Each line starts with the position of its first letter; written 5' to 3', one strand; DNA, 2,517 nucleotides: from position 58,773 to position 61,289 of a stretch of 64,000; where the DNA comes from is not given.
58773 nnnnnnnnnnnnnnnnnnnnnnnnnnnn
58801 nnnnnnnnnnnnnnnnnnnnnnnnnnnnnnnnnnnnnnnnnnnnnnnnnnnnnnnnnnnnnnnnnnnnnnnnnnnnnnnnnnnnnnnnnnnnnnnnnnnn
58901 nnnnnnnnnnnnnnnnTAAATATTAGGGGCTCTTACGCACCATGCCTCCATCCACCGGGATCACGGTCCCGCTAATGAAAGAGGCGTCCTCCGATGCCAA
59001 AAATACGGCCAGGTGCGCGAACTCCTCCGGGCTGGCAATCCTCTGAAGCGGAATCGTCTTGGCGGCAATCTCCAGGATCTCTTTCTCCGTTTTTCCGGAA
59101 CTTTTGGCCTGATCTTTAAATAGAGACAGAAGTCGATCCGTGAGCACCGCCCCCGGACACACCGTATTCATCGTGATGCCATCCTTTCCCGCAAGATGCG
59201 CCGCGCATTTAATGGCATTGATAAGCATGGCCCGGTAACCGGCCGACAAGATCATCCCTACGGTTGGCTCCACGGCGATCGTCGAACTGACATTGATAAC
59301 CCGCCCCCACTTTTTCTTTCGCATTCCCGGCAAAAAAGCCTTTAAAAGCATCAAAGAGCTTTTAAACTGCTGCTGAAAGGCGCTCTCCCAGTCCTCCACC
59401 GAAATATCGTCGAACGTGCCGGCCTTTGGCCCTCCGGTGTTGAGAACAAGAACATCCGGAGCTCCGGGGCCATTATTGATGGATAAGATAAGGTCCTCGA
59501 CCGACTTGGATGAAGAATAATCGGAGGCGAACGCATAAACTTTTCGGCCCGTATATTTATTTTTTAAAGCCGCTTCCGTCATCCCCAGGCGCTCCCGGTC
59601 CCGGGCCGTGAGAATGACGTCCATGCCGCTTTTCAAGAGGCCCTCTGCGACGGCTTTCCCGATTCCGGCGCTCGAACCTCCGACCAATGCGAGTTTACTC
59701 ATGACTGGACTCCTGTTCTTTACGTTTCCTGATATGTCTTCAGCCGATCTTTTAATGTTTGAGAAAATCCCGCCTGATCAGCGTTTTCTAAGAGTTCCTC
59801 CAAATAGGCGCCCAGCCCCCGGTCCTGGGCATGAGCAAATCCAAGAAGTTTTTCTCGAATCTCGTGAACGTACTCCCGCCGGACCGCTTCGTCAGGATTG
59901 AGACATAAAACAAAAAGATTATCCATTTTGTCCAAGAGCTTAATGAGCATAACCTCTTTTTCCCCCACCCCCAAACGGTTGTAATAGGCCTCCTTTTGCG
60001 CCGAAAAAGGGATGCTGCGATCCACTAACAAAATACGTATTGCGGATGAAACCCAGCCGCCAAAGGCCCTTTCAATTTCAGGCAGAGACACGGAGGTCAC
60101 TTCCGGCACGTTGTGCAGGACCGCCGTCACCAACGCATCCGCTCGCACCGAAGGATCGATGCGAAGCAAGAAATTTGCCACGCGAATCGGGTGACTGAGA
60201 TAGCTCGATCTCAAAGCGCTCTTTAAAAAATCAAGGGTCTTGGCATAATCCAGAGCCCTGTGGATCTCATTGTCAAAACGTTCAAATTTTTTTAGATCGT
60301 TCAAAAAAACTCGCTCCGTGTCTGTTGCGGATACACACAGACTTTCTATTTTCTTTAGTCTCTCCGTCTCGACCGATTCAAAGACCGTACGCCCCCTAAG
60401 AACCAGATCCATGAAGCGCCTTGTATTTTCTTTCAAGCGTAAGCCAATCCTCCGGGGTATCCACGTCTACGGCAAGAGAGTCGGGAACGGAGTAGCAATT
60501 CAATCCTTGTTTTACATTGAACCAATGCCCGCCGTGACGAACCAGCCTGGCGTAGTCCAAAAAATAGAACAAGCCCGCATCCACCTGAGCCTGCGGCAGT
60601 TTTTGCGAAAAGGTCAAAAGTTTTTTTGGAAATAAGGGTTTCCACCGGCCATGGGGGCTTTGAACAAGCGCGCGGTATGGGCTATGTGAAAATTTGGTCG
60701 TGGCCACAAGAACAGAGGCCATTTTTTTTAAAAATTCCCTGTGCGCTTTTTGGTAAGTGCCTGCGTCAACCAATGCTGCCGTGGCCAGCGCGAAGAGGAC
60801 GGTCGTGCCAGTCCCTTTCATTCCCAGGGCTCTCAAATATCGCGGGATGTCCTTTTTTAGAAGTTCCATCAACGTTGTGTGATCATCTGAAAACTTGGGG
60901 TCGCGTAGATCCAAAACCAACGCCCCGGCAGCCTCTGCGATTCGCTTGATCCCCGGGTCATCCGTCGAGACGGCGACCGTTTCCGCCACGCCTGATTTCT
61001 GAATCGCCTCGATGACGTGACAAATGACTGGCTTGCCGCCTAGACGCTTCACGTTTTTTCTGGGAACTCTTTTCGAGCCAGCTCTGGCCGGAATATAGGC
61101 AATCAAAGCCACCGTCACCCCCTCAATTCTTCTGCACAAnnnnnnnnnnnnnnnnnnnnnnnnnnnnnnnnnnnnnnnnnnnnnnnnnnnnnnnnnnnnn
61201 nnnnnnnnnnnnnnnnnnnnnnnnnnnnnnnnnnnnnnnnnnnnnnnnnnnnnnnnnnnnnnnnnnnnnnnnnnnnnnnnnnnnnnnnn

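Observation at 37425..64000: Exceptionally large heptose-rich, methylation-rich glycan cluster (four GT9s, B12-radical SAM, two SAM methyltransferases, kinase, cytidylyltransferase)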

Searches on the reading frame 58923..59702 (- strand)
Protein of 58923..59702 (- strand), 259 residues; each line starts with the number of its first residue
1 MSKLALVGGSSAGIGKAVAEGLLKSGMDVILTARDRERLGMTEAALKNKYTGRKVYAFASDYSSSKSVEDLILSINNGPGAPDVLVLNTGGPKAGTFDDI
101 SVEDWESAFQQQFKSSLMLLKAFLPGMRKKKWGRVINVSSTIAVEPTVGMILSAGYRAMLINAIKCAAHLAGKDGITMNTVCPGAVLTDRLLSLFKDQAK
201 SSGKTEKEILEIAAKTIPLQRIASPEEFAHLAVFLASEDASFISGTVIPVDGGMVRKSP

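Call 6: search_protein_families(library=pfam, proteins=[window:58923-59702:-], max_evalue=0.001)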
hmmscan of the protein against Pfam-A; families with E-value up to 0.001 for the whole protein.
window:58923-59702:- (259 aa): 3 families
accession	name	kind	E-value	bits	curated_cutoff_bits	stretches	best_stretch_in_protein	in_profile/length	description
PF13561.12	adh_short_C2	-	9.5e-41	140.3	27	1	12-254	6-235/236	Enoyl-(Acyl carrier protein) reductase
PF00106.31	adh_short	-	4.2e-35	121.4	26.6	1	3-197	1-193/195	short chain dehydrogenase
PF08659.16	KR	-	1.8e-05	25.2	22.6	1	6-141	4-137/180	KR domain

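Call 20: search_protein_families(library=ncbifam, proteins=[window:58923-59702:-], max_evalue=0.00001)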
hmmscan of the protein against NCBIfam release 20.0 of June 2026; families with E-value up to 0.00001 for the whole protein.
window:58923-59702:- (259 aa): 208 families (the best 25 are shown)
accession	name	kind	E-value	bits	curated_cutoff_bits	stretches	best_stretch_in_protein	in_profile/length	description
NF006212.0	PRK08339.1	equivalog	1.9e-56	191.6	339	1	2-255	8-259/263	short chain dehydrogenase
NF009466.0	PRK12826.1-2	subfamily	1.8e-44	152.1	222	1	1-256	2-246/248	3-oxoacyl-ACP reductase FabG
NF005559.1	PRK07231.1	subfamily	6.9e-44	150.2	215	1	3-255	5-248/249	glucose 1-dehydrogenase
NF004779.0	PRK06125.1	subfamily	7.7e-44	150.1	261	1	3-256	8-255/259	short-chain dehydrogenase/reductase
NF005468.0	PRK07062.1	equivalog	1.2e-43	149.5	266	1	3-256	9-263/265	SDR family oxidoreductase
TIGR01830.1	3oxo_ACP_reduc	equivalog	9.3e-42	143.4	297.75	1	5-255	1-239/239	3-oxoacyl-[acyl-carrier-protein] reductase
NF052558.1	MBtsdlDhBudC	equivalog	1.2e-41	143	270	1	3-254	4-241/250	meso-2,3-butanediol dehydrogenase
NF009093.0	PRK12429.1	subfamily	6.2e-41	140.4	258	1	2-255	5-257/259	3-hydroxybutyrate dehydrogenase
TIGR01963.1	PHB_DH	subfamily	9.2e-41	139.8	307.05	1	3-255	2-253/255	3-hydroxybutyrate dehydrogenase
NF009464.0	PRK12824.1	subfamily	2.9e-40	138.5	269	1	1-254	1-242/245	3-oxoacyl-ACP reductase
NF004197.0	PRK05653.1-1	equivalog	4.1e-39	134.7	332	1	3-255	8-247/249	3-oxoacyl-ACP reductase FabG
NF004791.0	PRK06138.1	equivalog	6.3e-39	133.8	312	1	3-255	6-250/252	SDR family oxidoreductase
NF006693.0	PRK09242.1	equivalog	2.6e-38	131.6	328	1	3-256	11-255/258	SDR family oxidoreductase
TIGR01829.1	AcAcCoA_reduct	subfamily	6.3e-38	130.8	302.1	1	3-254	1-240/242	acetoacetyl-CoA reductase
NF004198.0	PRK05653.1-3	equivalog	8e-38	130.3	296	1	3-255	8-247/248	3-oxoacyl-ACP reductase FabG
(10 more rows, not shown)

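Call 47: find_encoding_contigs(protein=window:58923-59702:-, flank=10000, max_places=3)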
Protein window:58923-59702:- (259 aa): 1 contig read that carries it; 1 place shown.
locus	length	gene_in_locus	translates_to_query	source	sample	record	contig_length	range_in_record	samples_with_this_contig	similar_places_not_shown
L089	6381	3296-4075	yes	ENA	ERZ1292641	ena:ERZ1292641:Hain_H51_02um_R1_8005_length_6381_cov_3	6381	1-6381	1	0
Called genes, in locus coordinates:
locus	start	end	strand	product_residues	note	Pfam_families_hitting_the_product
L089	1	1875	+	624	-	?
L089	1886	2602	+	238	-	PF02348:CTP_transf_3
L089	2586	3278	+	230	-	PF13328:HD_4 (weak)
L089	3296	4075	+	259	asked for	PF00106:adh_short, PF08659:KR (weak), PF13561:adh_short_C2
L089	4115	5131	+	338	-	PF01636:APH (weak)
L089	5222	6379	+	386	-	?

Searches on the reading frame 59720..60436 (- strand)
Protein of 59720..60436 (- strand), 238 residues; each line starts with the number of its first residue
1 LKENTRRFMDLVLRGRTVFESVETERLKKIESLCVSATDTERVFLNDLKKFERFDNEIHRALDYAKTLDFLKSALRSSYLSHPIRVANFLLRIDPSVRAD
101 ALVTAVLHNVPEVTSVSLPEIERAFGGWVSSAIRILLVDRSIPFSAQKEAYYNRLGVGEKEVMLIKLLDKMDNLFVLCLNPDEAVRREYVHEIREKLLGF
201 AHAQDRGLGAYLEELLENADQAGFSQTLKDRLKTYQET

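Call 6: search_protein_families(library=pfam, proteins=[window:59720-60436:-], max_evalue=0.001)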
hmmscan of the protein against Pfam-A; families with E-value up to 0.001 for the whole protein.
window:59720-60436:- (238 aa): 1 family
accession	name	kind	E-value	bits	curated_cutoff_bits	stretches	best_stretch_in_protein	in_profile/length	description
PF13328.12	HD_4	-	7.2e-07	29.5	27.2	1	76-131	17-69/156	HD domain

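Call 8: search_protein_families(library=ncbifam, proteins=[window:59720-60436:-], max_evalue=0.001)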
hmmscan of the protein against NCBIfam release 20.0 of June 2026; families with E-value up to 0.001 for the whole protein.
window:59720-60436:- (238 aa): 2 families
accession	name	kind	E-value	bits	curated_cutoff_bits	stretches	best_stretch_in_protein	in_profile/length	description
TIGR00691.1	spoT_relA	subfamily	1.5e-06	26.9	499.2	1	79-179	20-124/687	RelA/SpoT family protein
NF008303.0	PRK11092.1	equivalog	6.5e-06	24.6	947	1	78-197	44-166/702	bifunctional GTP diphosphokinase/guanosine-3',5'-bis pyrophosphate 3'-pyrophosphohydrolase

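Call 23: search_solved_structures(query=window:59720-60436:-, max_evalue=0.01)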
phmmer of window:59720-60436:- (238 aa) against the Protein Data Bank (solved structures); distinct sequences matched with E-value up to 0.01: 18.
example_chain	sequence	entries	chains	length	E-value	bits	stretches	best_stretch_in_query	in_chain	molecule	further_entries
3nqw_A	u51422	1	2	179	1.1e-08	38.6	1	74-183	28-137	CG11900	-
5vxa_A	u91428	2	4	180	9.5e-07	32.3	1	77-186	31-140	Guanosine-3',5'-bis(diphosphate) 3'-pyrophosphohydrolase MESH1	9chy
3nr1_A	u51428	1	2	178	1.3e-06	31.8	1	77-186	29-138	HD domain-containing protein 3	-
8acu_A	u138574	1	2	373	1.3e-05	28.6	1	77-202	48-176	GTP pyrophosphokinase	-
5xnx_A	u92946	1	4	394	2.1e-05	27.9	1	77-202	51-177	Bifunctional (p)ppGpp synthase/hydrolase RelA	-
6yxa_A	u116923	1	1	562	2.6e-05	27.6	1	77-202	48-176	GTP pyrophosphokinase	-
4yf1_A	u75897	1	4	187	4.6e-05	26.8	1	77-175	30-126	Lmo0812 protein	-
8fr8_I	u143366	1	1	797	4.6e-05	26.8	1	76-202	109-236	GTP pyrophosphokinase RelA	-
1vj7_A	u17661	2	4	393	5.8e-05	26.4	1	58-182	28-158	Bifunctional RELA/SPOT | Bifunctional (p)ppGpp synthase/hydrolase RelA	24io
6yvc_A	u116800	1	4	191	0.00017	25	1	78-204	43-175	Bifunctional (P)ppGpp synthetase/guanosine-3',5'-bis(Diphosphate) 3'-pyrophosphohydrolase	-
6z3n_AAA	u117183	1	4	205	0.0002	24.7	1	78-204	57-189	Hydrolase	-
6z3o_AAA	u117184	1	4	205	0.00054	23.3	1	78-204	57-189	Small Alarmone Hydrolase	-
7qps_A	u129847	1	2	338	0.0018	21.5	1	77-186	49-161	ACT domain protein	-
6s2t_A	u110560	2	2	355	0.0025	21.1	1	77-204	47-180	(P)ppGpp synthetase I, SpoT/RelA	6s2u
7ohg_A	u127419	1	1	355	0.0025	21.1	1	77-204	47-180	Guanosine-3',5'-bis(Diphosphate) 3'-pyrophosphohydrolase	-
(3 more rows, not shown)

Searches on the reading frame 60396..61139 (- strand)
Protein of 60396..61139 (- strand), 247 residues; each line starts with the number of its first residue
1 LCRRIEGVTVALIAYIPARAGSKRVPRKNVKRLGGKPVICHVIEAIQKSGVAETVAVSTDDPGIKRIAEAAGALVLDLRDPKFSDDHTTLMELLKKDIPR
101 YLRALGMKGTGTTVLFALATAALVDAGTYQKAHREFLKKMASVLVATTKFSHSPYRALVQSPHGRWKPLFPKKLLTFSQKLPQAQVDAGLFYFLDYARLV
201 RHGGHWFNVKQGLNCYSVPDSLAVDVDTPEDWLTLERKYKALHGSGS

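Call 6: search_protein_families(library=pfam, proteins=[window:60396-61139:-], max_evalue=0.001)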
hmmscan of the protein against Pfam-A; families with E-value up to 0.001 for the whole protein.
window:60396-61139:- (247 aa): 2 families
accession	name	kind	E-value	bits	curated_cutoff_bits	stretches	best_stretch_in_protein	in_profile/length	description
PF02348.25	CTP_transf_3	-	2e-19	70.7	22.6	1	14-96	2-83/217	Cytidylyltransferase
PF12804.13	NTP_transf_3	-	0.00031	21.4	27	1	27-152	15-127/160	MobA-like NTP transferase domain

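Call 8: search_protein_families(library=ncbifam, proteins=[window:60396-61139:-], max_evalue=0.001)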
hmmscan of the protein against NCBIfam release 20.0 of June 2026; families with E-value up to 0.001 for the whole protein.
window:60396-61139:- (247 aa): 6 families
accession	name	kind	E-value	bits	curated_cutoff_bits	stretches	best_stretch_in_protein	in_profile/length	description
TIGR03584.1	PseF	equivalog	7.1e-47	159.9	205.7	1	13-240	1-221/222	pseudaminic acid cytidylyltransferase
NF009905.0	PRK13368.1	subfamily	1e-13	51.2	255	1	12-76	3-67/243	3-deoxy-manno-octulosonate cytidylyltransferase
NF003952.0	PRK05450.1-5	subfamily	4.8e-12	45.6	193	1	13-75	4-66/250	3-deoxy-manno-octulosonate cytidylyltransferase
NF003950.0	PRK05450.1-3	subfamily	4.6e-10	39.2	234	1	13-76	4-67/248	3-deoxy-manno-octulosonate cytidylyltransferase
NF003948.0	PRK05450.1-1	equivalog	6.8e-09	35.3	281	1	12-74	6-67/248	3-deoxy-manno-octulosonate cytidylyltransferase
TIGR00466.1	kdsB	equivalog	1.2e-08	34.7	155.2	1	13-75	4-65/241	3-deoxy-manno-octulosonate cytidylyltransferase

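Call 21: search_solved_structures(query=window:60396-61139:-, max_evalue=0.001)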
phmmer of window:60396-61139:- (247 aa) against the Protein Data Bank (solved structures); distinct sequences matched with E-value up to 0.001: 16.
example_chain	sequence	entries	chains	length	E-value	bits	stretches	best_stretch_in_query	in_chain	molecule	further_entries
9ftb_A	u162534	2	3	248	5.6e-23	85.2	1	13-239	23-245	NeuA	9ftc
6ifd_A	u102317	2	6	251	1.9e-12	50.7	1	12-240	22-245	CMP-N-acetylneuraminate Synthetase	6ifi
1eyr_A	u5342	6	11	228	4.4e-12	49.5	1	13-231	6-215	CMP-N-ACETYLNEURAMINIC ACID SYNTHETASE | N-acylneuraminate cytidylyltransferase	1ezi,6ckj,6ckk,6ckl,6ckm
9t4z_A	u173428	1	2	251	5.9e-12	49.1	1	10-85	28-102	PpNeuA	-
1qwj_A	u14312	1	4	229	1.9e-10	44.2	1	12-94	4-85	cytidine monophospho-N-acetylneuraminic acid synthetase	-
1gq9_A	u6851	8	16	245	3.2e-09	40.1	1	13-94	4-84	3-DEOXY-MANNO-OCTULOSONATE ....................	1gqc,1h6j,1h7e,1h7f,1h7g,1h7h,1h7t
3tqd_A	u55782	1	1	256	5.3e-09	39.5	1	15-76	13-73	3-deoxy-manno-octulosonate cytidylyltransferase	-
3k8d_A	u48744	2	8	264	7.8e-09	38.9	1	9-79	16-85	3-deoxy-manno-octulosonate cytidylyltransferase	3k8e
3jtj_A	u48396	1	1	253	1.2e-08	38.3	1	10-78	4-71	3-deoxy-manno-octulosonate cytidylyltransferase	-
1vh1_A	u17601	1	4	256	1.5e-08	38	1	12-79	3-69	3-deoxy-manno-octulosonate cytidylyltransferase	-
8ees_A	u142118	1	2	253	4e-08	36.6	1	15-79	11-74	3-deoxy-manno-octulosonate cytidylyltransferase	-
3oam_A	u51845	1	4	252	4.2e-06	30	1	14-96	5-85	3-deoxy-manno-octulosonate cytidylyltransferase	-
1vh3_A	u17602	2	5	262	8.4e-06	29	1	14-76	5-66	3-deoxy-manno-octulosonate cytidylyltransferase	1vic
3duv_A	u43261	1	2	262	8.9e-06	28.9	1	14-76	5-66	3-deoxy-manno-octulosonate cytidylyltransferase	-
2y6p_A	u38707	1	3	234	2.4e-05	27.5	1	15-80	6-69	3-DEOXY-MANNO-OCTULOSONATE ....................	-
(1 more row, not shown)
